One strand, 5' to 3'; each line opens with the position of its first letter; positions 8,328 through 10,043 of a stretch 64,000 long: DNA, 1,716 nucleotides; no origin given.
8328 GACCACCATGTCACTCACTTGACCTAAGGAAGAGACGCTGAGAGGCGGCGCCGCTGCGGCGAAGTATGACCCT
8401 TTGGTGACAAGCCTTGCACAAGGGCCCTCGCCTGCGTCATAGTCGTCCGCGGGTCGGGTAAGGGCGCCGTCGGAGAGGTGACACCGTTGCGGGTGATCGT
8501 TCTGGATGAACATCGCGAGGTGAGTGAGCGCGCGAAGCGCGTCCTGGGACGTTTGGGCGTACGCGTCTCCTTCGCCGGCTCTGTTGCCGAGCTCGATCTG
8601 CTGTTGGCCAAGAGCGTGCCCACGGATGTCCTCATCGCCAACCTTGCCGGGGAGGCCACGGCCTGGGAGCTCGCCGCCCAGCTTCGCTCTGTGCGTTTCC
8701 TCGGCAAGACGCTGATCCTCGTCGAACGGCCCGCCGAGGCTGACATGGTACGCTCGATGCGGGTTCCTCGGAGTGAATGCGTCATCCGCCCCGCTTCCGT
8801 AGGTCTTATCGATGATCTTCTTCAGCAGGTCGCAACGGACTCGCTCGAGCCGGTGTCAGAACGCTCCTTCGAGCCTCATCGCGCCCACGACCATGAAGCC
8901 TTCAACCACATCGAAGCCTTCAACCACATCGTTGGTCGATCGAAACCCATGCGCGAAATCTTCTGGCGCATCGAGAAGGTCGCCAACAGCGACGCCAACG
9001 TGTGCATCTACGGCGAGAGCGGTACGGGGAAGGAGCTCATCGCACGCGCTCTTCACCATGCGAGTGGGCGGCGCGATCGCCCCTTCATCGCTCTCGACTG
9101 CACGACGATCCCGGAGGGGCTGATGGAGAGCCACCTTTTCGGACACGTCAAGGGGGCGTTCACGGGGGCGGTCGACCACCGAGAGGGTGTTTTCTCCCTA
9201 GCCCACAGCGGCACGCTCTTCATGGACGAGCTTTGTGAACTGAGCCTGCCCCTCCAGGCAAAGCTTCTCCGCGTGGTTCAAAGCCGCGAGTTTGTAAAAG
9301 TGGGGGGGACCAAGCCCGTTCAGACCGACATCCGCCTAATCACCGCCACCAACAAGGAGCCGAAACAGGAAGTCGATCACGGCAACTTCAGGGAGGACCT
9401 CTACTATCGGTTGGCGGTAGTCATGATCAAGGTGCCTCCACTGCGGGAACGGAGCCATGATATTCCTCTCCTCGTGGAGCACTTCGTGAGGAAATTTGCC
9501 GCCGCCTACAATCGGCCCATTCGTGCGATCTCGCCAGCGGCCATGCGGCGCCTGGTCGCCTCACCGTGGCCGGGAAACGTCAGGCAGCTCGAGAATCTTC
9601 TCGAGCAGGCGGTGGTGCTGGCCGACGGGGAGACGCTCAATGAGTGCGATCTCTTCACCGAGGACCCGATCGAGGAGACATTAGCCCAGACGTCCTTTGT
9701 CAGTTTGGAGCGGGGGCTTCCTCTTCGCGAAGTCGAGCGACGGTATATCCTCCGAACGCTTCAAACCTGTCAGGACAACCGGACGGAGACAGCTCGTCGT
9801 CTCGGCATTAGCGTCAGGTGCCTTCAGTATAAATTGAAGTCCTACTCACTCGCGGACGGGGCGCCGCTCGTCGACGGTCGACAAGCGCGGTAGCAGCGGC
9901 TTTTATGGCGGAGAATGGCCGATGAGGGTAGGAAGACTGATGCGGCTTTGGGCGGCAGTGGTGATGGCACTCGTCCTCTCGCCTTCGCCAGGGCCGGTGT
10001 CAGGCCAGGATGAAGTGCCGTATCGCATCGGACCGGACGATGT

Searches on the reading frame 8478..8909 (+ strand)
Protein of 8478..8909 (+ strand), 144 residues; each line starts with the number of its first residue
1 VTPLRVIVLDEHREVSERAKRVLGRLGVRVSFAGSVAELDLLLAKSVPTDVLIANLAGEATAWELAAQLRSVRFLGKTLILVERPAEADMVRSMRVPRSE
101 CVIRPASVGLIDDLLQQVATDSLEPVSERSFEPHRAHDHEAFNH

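Call 57: search_protein_families(library=pfam, proteins=[window:8478-8909:+], max_evalue=10)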
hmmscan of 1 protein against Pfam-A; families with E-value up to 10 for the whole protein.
seq(144 aa): 0 families

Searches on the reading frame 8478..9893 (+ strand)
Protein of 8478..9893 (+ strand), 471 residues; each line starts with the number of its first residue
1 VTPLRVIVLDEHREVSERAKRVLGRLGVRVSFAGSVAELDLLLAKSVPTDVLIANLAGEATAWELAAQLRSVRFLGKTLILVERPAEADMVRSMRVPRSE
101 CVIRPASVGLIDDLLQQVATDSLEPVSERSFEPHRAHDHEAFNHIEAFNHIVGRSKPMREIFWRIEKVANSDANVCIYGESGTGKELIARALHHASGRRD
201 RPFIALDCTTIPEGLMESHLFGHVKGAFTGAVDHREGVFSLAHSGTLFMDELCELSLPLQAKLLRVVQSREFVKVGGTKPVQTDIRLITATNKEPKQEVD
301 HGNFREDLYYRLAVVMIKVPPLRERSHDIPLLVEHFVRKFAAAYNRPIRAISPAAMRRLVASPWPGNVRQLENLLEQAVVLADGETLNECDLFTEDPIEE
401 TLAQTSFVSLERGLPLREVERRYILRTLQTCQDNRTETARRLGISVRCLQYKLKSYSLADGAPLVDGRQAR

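Call 6: search_protein_families(library=ncbifam, proteins=[window:8478-9893:+], max_evalue=0.00001)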
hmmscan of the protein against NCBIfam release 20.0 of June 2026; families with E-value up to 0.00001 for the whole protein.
window:8478-9893:+ (471 aa): 26 families (the best 25 are shown)
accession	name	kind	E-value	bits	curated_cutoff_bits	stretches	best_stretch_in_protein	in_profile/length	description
NF008469.0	PRK11361.1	equivalog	8.3e-105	351.1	714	1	5-458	6-456/461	acetoacetate metabolism transcriptional regulator AtoC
TIGR01817.1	nifA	equivalog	2.3e-101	340.2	528.85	1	137-394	184-440/534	nif-specific transcriptional activator NifA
NF050807.1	TransRegFlbDCaul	equivalog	4.1e-99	332.5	750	1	150-458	119-440/454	sigma-54-dependent transcriptional regulator FlbD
NF041552.1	TF_PrdR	equivalog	1.3e-92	311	795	1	146-456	264-576/577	sigma-54 dependent transcriptional regulator PrdR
TIGR02915.1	PEP_resp_reg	equivalog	1.5e-91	307.5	502.6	1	142-453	132-439/445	PEP-CTERM-box response regulator transcription factor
NF003451.0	PRK05022.1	equivalog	2.3e-91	307.1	476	1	127-449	169-501/512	nitric oxide reductase transcriptional regulator NorR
NF007689.0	PRK10365.1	equivalog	6.5e-91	305.3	760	1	106-453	96-439/441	sigma-54-dependent response regulator transcription factor ZraR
TIGR01818.1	ntrC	equivalog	8.9e-91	305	558.6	1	8-396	3-381/463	nitrogen regulation protein NR(I)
NF038308.1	RNA_repair_RtcR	equivalog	3.9e-89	299.9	650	1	146-457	177-517/530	RNA repair transcriptional activator RtcR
NF041946.1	LuxO_transreg_Vib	equivalog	4.8e-89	299.3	800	1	121-388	102-372/463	quorum-sensing sigma-54 dependent transcriptional regulator LuxO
NF011958.0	PRK15429.1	equivalog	7.2e-86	289.3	830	1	142-456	371-684/692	formate hydrogenlyase transcriptional activator FlhA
NF011695.0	PRK15115.1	equivalog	7.5e-85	285.3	763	1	149-455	135-434/445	two-component system response regulator GlrR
NF041906.1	V4R_TF_MobR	exception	1.2e-82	278.2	999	1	150-455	233-543/544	phenol degradation transcriptional regulator MobR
TIGR02329.1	propionate_PrpR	equivalog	1.7e-81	274.5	499.2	1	137-454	200-525/526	propionate catabolism operon regulatory protein PrpR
NF011953.0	PRK15424.1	equivalog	7.5e-77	259.1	703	1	136-455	206-533/538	propionate catabolism operon regulatory protein PrpR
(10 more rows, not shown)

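Call 46: search_protein_families(library=pfam, proteins=[window:8478-9893:+], max_evalue=0.001)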
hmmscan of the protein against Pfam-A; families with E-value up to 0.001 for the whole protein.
window:8478-9893:+ (471 aa): 8 families
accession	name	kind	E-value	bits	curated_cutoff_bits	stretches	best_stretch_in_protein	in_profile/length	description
PF00158.32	Sigma54_activat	-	1e-65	220.9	20.2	1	151-317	1-167/168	Sigma-54 interaction domain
PF25601.1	AAA_lid_14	-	1e-24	86.6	27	1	323-394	1-72/87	AAA+ ATPase lid domain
PF14532.12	Sigma54_activ_2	-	2.6e-24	86.5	25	1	152-322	1-138/138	Sigma-54 interaction domain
PF02954.25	HTH_8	-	1.4e-11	44.4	22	1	416-456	2-42/42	Bacterial regulatory protein, Fis family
PF07728.20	AAA_5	-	1.6e-06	28.6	22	1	174-297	1-127/139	AAA domain (dynein-related subfamily)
PF01078.27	Mg_chelatase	-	1.3e-05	25.2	20.3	0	230-271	93-134/207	Magnesium chelatase, subunit ChlI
PF13191.12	AAA_16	-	5.6e-05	24.1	32.6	1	151-224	2-82/167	AAA ATPase domain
PF00004.35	AAA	-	0.00074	20.4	21.2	0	175-293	1-110/131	ATPase family associated with various cellular activities (AAA)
